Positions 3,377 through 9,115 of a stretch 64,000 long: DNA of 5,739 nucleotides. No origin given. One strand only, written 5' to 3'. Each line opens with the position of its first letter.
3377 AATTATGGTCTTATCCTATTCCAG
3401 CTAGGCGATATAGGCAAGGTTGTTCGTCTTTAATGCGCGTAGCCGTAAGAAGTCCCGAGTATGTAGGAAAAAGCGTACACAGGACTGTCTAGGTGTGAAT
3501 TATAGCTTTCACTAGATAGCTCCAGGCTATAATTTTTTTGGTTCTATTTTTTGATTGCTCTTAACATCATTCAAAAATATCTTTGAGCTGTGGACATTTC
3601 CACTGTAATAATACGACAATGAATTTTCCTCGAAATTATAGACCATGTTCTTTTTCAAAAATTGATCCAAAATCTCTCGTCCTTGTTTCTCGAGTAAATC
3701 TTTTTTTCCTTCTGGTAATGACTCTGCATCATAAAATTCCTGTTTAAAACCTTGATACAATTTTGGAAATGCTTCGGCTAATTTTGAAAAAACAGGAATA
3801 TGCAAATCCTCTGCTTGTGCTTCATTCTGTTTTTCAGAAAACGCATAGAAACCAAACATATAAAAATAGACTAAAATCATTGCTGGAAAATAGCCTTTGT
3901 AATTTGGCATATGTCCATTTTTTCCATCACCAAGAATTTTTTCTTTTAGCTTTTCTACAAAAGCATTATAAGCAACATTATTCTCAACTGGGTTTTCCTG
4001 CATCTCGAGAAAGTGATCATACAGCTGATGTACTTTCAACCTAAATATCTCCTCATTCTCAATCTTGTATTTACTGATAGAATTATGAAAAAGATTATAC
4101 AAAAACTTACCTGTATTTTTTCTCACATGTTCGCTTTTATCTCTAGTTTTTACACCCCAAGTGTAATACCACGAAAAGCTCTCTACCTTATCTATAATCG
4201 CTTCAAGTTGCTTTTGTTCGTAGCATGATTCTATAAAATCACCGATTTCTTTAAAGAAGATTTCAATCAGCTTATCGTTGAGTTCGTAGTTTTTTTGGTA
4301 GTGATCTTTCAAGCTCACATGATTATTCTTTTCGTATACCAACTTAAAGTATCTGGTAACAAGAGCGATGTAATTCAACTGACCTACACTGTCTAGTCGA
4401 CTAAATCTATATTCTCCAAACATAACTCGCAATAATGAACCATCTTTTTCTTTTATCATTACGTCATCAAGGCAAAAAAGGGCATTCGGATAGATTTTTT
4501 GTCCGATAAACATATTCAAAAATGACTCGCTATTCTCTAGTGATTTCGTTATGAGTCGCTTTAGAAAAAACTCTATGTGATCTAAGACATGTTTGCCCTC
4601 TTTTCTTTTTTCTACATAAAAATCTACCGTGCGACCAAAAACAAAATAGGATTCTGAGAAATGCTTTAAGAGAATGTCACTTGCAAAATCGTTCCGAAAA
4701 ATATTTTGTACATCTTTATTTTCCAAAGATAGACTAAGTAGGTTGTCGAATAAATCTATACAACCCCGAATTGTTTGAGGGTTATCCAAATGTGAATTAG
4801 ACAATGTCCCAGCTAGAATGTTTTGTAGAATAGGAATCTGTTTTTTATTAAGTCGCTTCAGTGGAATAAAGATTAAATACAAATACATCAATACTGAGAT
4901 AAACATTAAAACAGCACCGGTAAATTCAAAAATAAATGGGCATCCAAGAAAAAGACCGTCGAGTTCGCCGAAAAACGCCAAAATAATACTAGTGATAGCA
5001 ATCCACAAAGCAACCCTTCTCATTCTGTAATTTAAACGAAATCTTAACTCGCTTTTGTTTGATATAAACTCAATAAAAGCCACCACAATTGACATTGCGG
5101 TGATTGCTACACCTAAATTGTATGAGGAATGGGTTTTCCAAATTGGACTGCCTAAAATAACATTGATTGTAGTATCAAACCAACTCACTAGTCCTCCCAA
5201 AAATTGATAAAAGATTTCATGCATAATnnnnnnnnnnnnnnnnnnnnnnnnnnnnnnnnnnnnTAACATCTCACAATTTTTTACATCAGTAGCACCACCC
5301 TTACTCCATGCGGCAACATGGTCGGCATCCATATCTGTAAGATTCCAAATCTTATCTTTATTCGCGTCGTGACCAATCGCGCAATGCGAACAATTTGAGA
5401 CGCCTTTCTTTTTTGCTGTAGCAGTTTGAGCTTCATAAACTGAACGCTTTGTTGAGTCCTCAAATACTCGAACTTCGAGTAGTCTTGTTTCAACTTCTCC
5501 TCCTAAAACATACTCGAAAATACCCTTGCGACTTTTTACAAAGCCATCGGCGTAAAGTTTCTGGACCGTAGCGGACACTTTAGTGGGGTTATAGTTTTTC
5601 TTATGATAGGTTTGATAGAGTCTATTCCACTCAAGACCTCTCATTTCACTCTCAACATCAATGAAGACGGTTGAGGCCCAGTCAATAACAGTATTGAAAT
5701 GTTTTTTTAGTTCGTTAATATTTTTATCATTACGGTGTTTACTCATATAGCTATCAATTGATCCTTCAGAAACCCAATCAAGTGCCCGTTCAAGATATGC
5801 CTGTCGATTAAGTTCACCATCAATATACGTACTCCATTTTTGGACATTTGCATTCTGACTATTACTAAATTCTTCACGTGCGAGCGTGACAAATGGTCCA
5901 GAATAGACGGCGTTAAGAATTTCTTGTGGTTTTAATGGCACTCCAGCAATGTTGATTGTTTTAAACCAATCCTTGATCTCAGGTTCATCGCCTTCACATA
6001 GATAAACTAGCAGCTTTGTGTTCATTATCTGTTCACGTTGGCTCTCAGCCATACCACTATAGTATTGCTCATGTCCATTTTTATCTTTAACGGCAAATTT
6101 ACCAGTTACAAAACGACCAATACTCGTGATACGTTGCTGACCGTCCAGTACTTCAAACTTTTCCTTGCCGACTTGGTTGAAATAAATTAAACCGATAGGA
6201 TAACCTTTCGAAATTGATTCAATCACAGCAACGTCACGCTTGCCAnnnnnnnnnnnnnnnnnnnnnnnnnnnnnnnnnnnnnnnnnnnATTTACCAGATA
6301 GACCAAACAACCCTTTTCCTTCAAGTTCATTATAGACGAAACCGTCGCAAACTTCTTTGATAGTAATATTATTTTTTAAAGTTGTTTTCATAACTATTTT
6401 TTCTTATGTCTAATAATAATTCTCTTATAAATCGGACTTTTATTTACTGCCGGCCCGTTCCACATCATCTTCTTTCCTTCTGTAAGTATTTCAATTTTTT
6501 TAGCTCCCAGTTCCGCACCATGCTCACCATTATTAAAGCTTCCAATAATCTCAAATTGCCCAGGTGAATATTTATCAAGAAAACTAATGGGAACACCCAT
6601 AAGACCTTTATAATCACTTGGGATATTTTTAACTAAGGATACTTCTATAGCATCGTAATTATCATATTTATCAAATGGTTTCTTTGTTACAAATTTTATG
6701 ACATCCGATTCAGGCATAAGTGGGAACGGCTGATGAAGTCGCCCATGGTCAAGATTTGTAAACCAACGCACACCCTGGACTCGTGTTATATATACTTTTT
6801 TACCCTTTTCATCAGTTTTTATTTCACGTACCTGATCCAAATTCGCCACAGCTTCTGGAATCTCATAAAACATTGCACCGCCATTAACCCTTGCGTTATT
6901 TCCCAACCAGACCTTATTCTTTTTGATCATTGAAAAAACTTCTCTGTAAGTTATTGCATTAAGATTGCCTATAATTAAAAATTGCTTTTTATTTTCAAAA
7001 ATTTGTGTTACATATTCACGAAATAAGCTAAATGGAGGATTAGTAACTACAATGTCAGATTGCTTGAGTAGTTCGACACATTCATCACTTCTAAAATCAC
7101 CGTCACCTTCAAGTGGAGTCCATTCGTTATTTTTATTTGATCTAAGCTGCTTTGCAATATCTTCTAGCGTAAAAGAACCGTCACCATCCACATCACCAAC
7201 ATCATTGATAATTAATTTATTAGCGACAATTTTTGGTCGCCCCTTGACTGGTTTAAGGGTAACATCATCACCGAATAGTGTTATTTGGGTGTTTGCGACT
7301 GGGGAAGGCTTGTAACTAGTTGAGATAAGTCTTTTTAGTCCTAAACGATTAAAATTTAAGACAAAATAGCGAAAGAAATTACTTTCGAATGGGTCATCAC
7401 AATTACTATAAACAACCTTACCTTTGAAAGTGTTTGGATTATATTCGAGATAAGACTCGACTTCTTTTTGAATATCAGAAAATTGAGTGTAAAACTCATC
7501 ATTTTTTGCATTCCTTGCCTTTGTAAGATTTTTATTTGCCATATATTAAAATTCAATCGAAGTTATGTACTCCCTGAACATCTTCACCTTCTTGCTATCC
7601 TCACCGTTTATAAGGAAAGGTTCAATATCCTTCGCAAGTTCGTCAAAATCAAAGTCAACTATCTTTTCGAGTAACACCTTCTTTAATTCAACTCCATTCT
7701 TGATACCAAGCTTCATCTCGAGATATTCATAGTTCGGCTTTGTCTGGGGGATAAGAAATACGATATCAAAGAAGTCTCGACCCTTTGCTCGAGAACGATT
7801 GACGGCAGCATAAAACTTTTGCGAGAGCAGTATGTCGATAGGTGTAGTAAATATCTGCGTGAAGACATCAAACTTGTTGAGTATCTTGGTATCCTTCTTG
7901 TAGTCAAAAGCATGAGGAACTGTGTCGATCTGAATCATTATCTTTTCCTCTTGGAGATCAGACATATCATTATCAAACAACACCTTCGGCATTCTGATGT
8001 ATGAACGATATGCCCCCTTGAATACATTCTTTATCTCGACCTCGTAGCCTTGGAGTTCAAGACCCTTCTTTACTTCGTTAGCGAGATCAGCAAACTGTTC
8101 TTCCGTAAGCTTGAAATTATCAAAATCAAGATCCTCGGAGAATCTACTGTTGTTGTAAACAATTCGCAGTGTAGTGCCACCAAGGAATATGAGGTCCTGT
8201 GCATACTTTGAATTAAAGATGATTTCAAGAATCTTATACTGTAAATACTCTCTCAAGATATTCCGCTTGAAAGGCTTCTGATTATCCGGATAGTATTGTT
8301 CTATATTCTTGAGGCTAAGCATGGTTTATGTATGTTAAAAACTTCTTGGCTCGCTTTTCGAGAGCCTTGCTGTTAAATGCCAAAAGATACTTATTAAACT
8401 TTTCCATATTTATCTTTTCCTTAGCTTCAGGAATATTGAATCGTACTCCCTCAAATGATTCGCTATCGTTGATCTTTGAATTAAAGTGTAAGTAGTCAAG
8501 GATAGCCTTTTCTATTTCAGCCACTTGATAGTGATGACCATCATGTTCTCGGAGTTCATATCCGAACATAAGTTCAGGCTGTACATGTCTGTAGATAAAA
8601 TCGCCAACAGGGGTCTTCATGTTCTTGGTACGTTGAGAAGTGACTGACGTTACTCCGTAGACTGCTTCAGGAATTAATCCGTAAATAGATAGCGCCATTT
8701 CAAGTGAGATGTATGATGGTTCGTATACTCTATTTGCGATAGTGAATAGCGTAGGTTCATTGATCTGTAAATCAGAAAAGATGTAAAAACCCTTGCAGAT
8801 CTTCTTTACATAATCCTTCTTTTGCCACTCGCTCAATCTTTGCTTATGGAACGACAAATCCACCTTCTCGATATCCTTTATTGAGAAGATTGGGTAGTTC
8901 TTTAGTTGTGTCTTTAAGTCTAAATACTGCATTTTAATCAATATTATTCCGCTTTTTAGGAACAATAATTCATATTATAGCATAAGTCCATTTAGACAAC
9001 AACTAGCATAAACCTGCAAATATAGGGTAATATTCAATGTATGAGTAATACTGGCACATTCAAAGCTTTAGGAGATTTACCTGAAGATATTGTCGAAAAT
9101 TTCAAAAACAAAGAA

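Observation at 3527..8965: Five-gene defence operon pairing an M.EcoRI-family methylase with a DUF262-HNH nuclease and a 565-aa 4-TM protein, led by an AbiE pair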

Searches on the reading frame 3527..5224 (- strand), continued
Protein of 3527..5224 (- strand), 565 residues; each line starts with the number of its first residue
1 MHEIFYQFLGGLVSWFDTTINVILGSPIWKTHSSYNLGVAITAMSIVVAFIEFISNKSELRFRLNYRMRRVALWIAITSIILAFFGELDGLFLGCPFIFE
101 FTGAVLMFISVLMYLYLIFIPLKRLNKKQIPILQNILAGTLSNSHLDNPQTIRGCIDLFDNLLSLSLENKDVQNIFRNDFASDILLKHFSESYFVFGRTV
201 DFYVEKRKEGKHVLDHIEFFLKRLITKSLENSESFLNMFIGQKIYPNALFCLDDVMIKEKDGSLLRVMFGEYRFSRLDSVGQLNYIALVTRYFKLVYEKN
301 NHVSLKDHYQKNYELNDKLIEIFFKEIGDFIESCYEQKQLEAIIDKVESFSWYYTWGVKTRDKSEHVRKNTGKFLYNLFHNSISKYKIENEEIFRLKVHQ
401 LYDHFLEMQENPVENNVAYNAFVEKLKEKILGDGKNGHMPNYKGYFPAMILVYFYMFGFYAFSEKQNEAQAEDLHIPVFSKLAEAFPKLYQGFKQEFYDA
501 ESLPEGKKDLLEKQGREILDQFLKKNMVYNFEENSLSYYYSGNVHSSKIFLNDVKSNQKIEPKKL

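Call 87: search_protein_families(library=pfam, proteins=[L054:1-876:+, L055:2-616:+, L053:5200-5820:+, L053:7733-8320:+, L054:2587-3525:+, L030:1209-1628:+], max_evalue=0.01)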
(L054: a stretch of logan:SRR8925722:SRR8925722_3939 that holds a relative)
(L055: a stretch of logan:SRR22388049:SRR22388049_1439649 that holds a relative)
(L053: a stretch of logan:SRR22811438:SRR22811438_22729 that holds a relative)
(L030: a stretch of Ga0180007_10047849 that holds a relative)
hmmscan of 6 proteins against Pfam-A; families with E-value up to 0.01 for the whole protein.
L054:1-876:+ (291 aa): 3 families
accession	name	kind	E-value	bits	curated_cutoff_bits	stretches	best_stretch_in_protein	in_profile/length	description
PF01844.29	HNH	-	1.8e-07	31.6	21.4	1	256-291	12-47/47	HNH endonuclease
PF03235.19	GmrSD_N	-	3.1e-05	24.6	33.2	1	25-67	154-198/199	GmrSD restriction endonuclease, N-terminal domain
PF14279.12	HNH_5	-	0.00065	20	27.5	1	257-291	12-46/56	HNH endonuclease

L055:2-616:+ (204 aa): 2 families
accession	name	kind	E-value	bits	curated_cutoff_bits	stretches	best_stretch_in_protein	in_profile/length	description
PF00589.27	Phage_integrase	-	3e-19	69.9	27.1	1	16-187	3-167/172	Phage integrase family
PF11917.13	DUF3435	-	0.00011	21.7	25.8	0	29-68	16-55/418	Protein of unknown function (DUF3435)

L053:5200-5820:+ (206 aa): 0 families

L053:7733-8320:+ (195 aa): 1 family
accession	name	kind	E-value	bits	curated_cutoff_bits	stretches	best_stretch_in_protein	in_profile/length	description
PF13338.12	AbiEi_4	-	0.004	17.7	25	1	29-70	12-47/49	Transcriptional regulator, AbiEi antitoxin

L054:2587-3525:+ (312 aa): 3 families
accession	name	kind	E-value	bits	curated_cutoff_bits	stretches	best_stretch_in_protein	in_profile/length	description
PF25164.1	CoiA_N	-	4.8e-08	32.8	26.3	1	22-60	12-47/50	Competence protein CoiA, N-terminal domain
PF25169.1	DUF7830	-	2.8e-05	24.3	27.5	1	20-61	28-66/72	Domain of unknown function (DUF7830)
PF25165.1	DUF7828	-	0.00043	20.4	25.7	1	7-55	5-54/87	Domain of unknown function (DUF7828)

L030:1209-1628:+ (139 aa): 3 families
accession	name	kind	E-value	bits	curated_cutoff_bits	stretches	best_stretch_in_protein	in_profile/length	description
PF03852.21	Vsr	-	1.2e-23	83.2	27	1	2-73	1-72/74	DNA mismatch endonuclease Vsr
PF18741.7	MTES_1575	-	5.2e-08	33.3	38.2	1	90-132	53-95/96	REase_MTES_1575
PF04480.18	DUF559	-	0.00014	22.1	20.6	1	95-132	70-107/109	Protein of unknown function (DUF559)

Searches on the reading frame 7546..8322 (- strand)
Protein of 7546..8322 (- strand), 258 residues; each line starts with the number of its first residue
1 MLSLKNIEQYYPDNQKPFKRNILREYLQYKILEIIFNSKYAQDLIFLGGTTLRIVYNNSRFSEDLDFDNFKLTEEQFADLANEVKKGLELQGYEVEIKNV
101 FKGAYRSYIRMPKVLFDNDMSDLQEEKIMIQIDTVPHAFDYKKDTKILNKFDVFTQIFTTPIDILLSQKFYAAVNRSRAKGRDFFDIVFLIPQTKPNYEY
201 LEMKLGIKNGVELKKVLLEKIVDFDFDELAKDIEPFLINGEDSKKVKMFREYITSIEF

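Call 3: search_protein_families(library=pfam, proteins=[window:7546-8322:-], max_evalue=0.01)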
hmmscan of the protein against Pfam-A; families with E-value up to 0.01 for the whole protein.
window:7546-8322:- (258 aa): 1 family
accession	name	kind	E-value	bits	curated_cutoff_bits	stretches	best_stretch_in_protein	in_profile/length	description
PF08843.17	AbiEii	-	4.8e-18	66.4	22.5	1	31-195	2-172/238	Nucleotidyl transferase AbiEii toxin, Type IV TA system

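Call 4: search_protein_families(library=padloc, proteins=[window:7546-8322:-], max_evalue=0.01)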
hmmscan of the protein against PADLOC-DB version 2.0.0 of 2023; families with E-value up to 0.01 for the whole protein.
window:7546-8322:- (258 aa): 26 families (the best 25 are shown)
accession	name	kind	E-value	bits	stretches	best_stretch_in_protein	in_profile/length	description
PDLC02313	AbiEii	-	6.7e-94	312.1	1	1-255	1-253/254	AbiEii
PDLC02293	AbiEii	-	5.2e-29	99.6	1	7-250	6-256/270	AbiEii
PDLC02296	AbiEii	-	7.1e-24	82.4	1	16-209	18-217/282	AbiEii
PDLC02323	AbiEii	-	9.9e-17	59.3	1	19-247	16-240/248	AbiEii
PDLC02304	AbiEii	-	1.8e-16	58.9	1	20-212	19-209/260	AbiEii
PDLC02307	AbiEii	-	3.4e-15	54.4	1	33-197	13-151/219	AbiEii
PDLC02328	AbiEii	-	1.3e-12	46.1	1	40-193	11-144/203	AbiEii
PDLC02330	AbiEii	-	2.1e-10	38.7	1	25-193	8-161/219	AbiEii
PDLC02324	AbiEii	-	2.9e-10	38.3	1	28-255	10-220/231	AbiEii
PDLC02288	AbiEii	-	2.5e-09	34.5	1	20-211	29-222/294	AbiEii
PDLC02294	AbiEii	-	2.8e-09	35.2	1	5-196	5-191/260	AbiEii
PDLC02292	AbiEii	-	6.2e-09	34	1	22-141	28-137/283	AbiEii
PDLC02306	AbiEii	-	8.6e-08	30.1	1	24-97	21-95/280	AbiEii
PDLC02305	AbiEii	-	6.6e-07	26.9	1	31-248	31-248/306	AbiEii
PDLC02318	AbiEii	-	3.7e-06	24.5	1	29-107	27-103/280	AbiEii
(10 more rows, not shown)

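Call 5: search_protein_families(library=ncbifam, proteins=[window:7546-8322:-], max_evalue=0.01)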
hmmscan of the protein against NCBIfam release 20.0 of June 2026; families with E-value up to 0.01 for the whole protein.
window:7546-8322:- (258 aa): 0 families

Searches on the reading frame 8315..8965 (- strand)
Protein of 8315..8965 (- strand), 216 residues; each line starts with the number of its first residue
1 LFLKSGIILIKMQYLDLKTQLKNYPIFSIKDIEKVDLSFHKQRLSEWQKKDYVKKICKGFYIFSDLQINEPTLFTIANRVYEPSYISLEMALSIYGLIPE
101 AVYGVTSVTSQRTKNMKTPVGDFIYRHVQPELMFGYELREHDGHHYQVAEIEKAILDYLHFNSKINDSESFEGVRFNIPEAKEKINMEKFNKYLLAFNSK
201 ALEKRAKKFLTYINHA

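Call 3: search_protein_families(library=pfam, proteins=[window:8315-8965:-], max_evalue=0.01)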
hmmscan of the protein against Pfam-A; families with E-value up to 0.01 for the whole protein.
window:8315-8965:- (216 aa): 0 families

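Call 4: search_protein_families(library=padloc, proteins=[window:8315-8965:-], max_evalue=0.01)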
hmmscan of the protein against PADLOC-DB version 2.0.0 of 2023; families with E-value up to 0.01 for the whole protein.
window:8315-8965:- (216 aa): 20 families
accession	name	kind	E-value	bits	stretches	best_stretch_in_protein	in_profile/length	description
PDLC02241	AbiEi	-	2.2e-61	205.1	1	12-211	1-196/199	AbiEi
PDLC02272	AbiEi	-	1.3e-60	202.6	1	12-211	1-196/200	AbiEi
PDLC02230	AbiEi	-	6.2e-36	121.9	1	39-202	18-182/192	AbiEi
PDLC02267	AbiEi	-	2.6e-22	77.5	1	22-206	16-194/252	AbiEi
PDLC02240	AbiEi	-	3.9e-15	53.9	1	54-204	48-205/216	AbiEi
PDLC02232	AbiEi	-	8.6e-15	53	1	26-160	20-161/177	AbiEi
PDLC02269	AbiEi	-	9.4e-15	52.6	1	17-206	3-187/251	AbiEi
PDLC02255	AbiEi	-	1e-14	52.5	1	26-211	15-185/186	AbiEi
PDLC02287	AbiEi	-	8.2e-13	46.5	1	18-203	4-184/253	AbiEi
PDLC02225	AbiEi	-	7.7e-12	43.3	1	12-170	4-156/198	AbiEi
PDLC02274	AbiEi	-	1.2e-11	42.7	1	55-162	49-162/217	AbiEi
PDLC02265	AbiEi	-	1.5e-10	39.2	1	18-185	8-174/198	AbiEi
PDLC02271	AbiEi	-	4.4e-10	37.2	1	34-161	34-168/263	AbiEi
PDLC02283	AbiEi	-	1.5e-08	32.6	1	20-182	13-174/201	AbiEi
PDLC02275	AbiEi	-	8.2e-07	27.2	1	22-193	8-168/184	AbiEi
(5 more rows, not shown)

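Call 5: search_protein_families(library=ncbifam, proteins=[window:8315-8965:-], max_evalue=0.01)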
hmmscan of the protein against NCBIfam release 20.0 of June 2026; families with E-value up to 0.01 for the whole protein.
window:8315-8965:- (216 aa): 1 family
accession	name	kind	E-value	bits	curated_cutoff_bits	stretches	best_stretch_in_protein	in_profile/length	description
NF047376.1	TAA_AbiEi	equivalog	9.5e-13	48.2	150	1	40-160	38-163/172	type IV toxin-antitoxin system AbiEi family antitoxin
